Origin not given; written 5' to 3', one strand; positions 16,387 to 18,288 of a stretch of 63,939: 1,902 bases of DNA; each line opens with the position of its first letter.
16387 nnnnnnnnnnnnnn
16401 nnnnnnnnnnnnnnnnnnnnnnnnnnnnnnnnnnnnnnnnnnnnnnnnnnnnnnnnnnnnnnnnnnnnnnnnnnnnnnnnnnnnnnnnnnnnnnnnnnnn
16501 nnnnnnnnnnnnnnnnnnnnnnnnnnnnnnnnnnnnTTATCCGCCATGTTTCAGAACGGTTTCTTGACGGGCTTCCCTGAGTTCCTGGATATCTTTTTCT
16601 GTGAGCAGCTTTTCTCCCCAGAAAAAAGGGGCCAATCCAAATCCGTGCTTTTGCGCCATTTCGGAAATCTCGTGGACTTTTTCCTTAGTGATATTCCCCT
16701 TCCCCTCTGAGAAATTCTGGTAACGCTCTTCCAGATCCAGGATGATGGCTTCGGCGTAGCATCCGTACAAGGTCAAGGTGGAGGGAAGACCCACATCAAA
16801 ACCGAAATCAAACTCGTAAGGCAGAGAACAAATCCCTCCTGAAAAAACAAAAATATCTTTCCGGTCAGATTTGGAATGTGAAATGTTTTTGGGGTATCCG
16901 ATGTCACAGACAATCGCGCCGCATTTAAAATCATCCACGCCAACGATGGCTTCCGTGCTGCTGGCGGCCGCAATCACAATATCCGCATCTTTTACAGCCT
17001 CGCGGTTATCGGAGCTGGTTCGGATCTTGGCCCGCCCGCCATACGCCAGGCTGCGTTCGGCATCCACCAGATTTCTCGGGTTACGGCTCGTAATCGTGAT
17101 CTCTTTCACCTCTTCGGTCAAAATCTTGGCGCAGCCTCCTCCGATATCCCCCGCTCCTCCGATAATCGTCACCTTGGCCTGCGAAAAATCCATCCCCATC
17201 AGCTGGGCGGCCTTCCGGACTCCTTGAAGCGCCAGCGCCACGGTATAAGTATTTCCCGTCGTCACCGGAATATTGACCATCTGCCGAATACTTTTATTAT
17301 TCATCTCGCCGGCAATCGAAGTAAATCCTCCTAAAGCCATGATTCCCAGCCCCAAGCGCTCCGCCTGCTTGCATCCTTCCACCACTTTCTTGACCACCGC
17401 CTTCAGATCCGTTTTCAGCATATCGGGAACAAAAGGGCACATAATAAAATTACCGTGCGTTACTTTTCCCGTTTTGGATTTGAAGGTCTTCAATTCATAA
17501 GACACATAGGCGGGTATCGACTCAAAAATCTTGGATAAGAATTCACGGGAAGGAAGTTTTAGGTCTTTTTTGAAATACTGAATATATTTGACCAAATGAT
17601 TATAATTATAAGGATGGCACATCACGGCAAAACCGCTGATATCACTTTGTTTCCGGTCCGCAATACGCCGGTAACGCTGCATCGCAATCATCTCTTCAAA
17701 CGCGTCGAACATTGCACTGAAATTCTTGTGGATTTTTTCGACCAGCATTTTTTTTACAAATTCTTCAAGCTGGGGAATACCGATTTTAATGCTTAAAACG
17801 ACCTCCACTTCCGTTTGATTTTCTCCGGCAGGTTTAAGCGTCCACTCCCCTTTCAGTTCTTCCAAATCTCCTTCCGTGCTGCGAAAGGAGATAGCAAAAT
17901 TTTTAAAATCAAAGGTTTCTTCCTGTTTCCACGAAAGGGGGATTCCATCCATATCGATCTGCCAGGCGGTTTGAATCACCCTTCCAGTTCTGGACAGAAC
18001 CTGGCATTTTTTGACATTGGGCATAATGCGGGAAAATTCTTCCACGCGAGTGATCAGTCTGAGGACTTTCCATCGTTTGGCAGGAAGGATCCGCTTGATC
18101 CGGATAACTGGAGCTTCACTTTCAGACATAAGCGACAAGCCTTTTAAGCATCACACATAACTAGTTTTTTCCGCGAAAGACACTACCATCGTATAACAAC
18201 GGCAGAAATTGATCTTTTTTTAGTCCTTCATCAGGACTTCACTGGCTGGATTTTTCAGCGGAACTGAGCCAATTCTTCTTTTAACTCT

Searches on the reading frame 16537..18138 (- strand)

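Call 15: search_protein_families(library=pfam, proteins=[window:16537-18138:-], max_evalue=0.001)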
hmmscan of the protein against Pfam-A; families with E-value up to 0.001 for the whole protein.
window:16537-18138:- (533 aa): 7 families
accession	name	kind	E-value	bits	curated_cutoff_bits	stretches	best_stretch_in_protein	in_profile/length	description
PF03364.25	Polyketide_cyc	-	1.6e-16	61.1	23.4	1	20-139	3-121/126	Polyketide cyclase / dehydrase and lipid transport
PF01488.26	Shikimate_DH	-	2.8e-12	47.3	24.3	1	311-432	4-130/138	Shikimate / quinate 5-dehydrogenase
PF10604.15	Polyketide_cyc2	-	9.1e-08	32.9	27.4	1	19-147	11-137/142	Polyketide cyclase / dehydrase and lipid transport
PF03807.23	F420_oxidored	-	1.9e-07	32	21.6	1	322-392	1-67/94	NADP oxidoreductase coenzyme F420-dependent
PF00670.27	AdoHcyase_NAD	-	9.9e-06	26.2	27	1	306-416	12-112/162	S-adenosyl-L-homocysteine hydrolase, NAD binding domain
PF02423.21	OCD_Mu_crystall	-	1.8e-05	24.4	24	1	336-414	144-225/314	Ornithine cyclodeaminase/mu-crystallin family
PF02882.25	THF_DHG_CYH_C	-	2.8e-05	23.9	27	0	375-418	70-112/160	Tetrahydrofolate dehydrogenase/cyclohydrolase, NAD(P)-binding domain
